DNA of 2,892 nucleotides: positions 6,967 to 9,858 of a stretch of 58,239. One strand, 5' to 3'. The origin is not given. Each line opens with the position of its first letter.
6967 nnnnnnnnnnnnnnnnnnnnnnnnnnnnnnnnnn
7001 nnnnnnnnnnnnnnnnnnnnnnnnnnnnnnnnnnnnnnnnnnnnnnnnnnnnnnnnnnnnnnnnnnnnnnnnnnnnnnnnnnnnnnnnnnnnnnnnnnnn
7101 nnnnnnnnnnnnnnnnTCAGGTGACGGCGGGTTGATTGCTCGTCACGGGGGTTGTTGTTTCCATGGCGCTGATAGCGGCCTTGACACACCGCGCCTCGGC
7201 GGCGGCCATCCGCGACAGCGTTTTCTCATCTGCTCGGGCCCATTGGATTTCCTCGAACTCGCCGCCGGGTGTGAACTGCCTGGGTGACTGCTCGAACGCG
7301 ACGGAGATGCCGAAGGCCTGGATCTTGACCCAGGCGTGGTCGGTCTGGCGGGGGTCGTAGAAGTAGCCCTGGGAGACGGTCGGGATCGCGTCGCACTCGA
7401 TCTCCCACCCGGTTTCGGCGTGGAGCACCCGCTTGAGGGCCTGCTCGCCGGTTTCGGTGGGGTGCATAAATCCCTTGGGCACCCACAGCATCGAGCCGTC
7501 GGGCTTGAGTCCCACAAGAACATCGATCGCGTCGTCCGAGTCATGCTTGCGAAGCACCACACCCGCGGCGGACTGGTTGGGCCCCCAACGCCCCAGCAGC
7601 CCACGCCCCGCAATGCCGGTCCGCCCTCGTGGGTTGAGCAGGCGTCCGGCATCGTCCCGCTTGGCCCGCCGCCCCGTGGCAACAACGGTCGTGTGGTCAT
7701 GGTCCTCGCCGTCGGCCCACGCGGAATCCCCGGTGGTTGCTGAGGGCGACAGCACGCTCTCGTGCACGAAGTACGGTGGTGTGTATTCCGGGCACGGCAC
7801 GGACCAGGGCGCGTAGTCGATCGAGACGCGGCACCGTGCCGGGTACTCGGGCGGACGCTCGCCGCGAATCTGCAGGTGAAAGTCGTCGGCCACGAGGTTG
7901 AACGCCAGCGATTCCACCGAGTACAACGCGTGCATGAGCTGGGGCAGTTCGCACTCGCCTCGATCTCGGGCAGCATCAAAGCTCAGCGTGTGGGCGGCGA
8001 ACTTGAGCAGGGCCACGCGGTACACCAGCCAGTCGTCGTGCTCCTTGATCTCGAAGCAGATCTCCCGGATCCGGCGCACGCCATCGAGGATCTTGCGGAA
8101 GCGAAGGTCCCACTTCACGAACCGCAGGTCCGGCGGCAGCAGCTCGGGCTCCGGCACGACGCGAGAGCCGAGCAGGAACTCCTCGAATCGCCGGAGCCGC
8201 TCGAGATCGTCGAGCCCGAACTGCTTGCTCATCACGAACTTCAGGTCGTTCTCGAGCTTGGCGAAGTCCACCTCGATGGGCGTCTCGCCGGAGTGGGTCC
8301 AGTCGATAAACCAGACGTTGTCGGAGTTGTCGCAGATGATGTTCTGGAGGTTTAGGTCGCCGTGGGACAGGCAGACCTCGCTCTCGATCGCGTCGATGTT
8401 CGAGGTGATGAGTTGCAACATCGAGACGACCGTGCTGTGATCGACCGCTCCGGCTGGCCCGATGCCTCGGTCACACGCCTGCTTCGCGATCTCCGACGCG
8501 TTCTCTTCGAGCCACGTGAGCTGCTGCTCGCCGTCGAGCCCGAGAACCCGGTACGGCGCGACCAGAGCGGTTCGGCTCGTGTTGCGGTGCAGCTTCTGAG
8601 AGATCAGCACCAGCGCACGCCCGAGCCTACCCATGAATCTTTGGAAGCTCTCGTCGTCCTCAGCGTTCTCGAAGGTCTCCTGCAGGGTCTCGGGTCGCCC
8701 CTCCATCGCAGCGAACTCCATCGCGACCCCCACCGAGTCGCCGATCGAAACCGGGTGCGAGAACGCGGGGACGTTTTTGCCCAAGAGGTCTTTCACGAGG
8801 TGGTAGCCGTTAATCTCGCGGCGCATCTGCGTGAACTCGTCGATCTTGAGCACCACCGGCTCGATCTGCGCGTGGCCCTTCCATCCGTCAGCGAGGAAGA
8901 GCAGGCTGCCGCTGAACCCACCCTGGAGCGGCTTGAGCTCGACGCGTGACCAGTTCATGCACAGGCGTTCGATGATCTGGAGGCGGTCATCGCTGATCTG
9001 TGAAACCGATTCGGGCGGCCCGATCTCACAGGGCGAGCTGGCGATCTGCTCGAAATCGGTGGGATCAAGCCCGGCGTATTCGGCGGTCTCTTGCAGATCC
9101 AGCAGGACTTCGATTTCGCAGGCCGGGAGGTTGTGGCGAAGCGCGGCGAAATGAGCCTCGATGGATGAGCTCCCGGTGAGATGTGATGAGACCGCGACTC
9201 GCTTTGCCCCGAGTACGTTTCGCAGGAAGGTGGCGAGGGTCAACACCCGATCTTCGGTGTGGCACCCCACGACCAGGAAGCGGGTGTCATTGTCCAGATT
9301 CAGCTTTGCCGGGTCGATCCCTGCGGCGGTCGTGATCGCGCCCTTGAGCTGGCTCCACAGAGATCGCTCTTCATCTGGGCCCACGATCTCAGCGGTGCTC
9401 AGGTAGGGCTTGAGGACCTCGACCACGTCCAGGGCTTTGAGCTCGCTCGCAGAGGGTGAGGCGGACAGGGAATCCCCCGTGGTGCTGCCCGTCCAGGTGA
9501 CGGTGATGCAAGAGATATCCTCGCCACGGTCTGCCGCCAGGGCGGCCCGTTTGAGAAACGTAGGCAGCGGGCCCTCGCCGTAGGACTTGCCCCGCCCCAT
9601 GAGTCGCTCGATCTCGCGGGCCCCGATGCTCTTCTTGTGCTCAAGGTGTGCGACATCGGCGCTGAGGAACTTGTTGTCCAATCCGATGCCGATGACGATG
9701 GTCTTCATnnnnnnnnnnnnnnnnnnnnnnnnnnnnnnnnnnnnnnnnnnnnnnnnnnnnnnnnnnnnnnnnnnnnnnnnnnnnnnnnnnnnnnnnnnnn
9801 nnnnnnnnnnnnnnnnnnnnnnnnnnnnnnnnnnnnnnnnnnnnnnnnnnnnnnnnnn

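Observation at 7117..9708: Unusual tri-domain protein: isochorismatase-like, APH-fold kinase, NUDT9-like Nudix with a degenerate catalytic box, embedded in a partner-switching operon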

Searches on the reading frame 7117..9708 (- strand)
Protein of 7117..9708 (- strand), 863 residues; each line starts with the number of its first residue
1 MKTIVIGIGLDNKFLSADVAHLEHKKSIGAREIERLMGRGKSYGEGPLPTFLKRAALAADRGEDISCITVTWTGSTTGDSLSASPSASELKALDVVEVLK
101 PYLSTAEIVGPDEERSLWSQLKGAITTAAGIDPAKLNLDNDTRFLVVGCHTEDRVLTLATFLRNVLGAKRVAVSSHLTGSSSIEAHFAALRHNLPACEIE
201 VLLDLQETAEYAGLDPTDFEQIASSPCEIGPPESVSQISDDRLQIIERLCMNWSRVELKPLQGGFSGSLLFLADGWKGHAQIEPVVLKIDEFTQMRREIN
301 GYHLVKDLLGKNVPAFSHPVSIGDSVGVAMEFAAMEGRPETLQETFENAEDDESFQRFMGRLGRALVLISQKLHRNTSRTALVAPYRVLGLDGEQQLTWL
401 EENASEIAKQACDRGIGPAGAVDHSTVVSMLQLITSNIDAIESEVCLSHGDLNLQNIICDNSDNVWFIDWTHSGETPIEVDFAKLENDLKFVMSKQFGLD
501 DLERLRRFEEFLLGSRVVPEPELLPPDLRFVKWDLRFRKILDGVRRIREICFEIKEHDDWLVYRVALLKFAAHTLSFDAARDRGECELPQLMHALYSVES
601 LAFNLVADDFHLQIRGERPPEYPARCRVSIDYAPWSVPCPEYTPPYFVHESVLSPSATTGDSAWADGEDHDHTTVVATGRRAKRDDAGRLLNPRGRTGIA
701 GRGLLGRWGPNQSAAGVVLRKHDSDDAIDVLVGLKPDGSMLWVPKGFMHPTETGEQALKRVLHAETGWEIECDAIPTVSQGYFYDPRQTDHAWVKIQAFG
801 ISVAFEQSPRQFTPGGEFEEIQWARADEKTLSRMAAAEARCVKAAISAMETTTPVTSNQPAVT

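Call 3: search_protein_families(library=pfam, proteins=[window:7117-9708:-], max_evalue=0.01)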
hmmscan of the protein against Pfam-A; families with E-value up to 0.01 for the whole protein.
window:7117-9708:- (863 aa): 5 families
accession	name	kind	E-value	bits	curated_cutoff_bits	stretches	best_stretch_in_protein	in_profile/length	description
PF19974.5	TCAD9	-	2.5e-24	86.7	40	2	448-575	300-428/429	Ternary complex associated domain 9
PF01636.29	APH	-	7.9e-10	39.3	23.2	1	258-485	2-209/239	Phosphotransferase enzyme family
PF00293.34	NUDIX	-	1e-07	32.5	21.1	1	713-838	4-127/134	NUDIX domain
PF01633.27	Choline_kinase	-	6.3e-06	26.2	29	1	422-484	139-202/300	Choline/ethanolamine kinase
PF01163.29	RIO1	-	0.00087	19.4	22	1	430-493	109-171/187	RIO domain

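Call 4: search_protein_families(library=ncbifam, proteins=[window:7117-9708:-], max_evalue=0.01)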
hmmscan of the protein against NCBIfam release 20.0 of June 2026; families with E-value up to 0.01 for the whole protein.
window:7117-9708:- (863 aa): 4 families
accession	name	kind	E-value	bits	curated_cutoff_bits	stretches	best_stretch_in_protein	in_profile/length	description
NF002475.0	PRK01723.1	equivalog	0.00055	19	142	1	446-473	163-190/241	3-deoxy-D-manno-octulosonic acid kinase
NF033068.1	APH_3p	equivalog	0.00073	19.1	205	1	442-487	172-217/255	APH(3') family aminoglycoside O-phosphotransferase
NF033062.0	APH_3p_VI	exception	0.0025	17.5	525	1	423-490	161-226/259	APH(3')-VI family aminoglycoside O-phosphotransferase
NF006530.0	PRK08999.1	equivalog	0.0042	16.2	245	1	741-845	34-128/315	Nudix family hydrolase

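Call 5: search_solved_structures(query=window:7117-9708:-, max_evalue=1, show_alignments=3)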
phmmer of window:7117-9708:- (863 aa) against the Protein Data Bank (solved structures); distinct sequences matched with E-value up to 1: 13.
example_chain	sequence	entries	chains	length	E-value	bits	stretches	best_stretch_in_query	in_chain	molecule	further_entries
6mix_A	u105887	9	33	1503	4.7e-11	44.7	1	607-806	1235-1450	Transient receptor potential cation channel subfamily M member 2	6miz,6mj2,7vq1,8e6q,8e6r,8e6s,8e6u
8e6t_A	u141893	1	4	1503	4.7e-11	44.7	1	607-806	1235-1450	Transient receptor potential cation channel subfamily M member 2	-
6puo_A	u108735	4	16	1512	4.8e-11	44.7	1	607-806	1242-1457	Transient receptor potential cation channel subfamily M member 2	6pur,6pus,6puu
1q33_A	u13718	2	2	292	8.3e-11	43.9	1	625-829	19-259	ADP-ribose pyrophosphatase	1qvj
8srh_A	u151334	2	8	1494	1.4e-10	43.2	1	625-800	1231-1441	TRPM2 chanzyme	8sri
8sr7_A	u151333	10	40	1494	1.4e-10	43.2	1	625-800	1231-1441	TRPM2 Chanzyme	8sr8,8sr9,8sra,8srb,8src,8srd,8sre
6co7_A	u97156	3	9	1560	9e-09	37.2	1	620-798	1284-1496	Predicted protein | Transient receptor potential cation channel subfamily M member-like 2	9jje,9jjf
6drj_A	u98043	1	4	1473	6.5e-07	31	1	690-797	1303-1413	Transient receptor potential cation channel, subfamily M, member 2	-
6d73_B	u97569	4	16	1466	6.5e-07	31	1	690-797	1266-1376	Transient receptor potential cation channel, subfamily M | Transient receptor potential cation channel subfamily M member 2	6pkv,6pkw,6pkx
6drk_A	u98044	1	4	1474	6.6e-07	31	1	690-797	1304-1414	Transient receptor potential cation channel, subfamily M, member 2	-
3i9x_A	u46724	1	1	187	0.045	15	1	737-820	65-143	mutT/nudix family protein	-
2yvm_A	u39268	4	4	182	0.35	12.1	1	688-776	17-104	MutT/nudix family protein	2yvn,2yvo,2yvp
2azw_A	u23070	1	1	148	0.56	11.4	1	715-789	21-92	MutT/nudix family protein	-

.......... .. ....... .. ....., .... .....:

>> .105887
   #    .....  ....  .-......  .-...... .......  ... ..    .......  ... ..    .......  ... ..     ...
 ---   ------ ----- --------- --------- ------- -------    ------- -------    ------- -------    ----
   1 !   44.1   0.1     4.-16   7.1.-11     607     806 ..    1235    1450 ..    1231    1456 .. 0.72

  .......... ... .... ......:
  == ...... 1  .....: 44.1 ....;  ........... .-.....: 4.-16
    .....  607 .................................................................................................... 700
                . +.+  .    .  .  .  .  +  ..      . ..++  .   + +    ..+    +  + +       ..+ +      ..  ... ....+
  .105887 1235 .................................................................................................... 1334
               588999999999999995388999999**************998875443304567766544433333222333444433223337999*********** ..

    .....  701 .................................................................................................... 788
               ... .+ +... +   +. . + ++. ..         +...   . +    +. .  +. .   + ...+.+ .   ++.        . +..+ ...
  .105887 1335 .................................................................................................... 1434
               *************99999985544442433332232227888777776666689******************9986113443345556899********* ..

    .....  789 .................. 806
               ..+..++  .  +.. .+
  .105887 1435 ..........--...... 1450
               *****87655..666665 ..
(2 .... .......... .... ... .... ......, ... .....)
